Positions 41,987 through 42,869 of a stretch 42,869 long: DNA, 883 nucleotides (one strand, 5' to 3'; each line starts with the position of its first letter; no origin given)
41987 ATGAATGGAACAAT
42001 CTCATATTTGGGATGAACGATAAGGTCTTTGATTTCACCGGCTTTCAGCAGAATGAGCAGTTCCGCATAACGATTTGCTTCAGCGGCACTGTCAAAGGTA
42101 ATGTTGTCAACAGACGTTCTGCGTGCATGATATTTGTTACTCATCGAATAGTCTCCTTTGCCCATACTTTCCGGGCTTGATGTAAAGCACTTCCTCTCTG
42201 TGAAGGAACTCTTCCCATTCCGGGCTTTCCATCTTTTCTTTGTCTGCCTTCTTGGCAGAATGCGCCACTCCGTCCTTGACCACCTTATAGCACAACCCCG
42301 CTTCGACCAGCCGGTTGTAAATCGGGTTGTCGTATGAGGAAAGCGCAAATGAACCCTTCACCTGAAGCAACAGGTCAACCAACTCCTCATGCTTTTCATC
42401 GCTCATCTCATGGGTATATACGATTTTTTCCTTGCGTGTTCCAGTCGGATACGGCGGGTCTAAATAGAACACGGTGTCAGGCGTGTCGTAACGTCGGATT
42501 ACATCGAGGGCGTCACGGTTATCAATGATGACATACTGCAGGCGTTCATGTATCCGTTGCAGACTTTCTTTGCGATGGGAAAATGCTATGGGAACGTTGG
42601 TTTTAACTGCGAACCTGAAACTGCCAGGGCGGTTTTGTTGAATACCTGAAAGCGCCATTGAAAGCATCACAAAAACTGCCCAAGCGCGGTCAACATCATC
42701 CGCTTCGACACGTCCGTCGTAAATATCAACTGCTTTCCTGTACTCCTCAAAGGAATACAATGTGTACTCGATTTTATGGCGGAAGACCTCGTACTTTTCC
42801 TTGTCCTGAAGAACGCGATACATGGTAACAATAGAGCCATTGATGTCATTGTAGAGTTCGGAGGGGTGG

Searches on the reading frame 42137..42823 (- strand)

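Call 75: search_protein_families(library=pfam, proteins=[window:42137-42823:-], max_evalue=0.001)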
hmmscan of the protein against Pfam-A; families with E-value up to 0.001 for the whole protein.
window:42137-42823:- (228 aa): 1 family
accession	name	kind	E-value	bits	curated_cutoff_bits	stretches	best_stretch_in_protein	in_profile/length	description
PF02086.21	MethyltransfD12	-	8.3e-08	32.7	22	1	82-167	142-233/253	D12 class N6 adenine-specific DNA methyltransferase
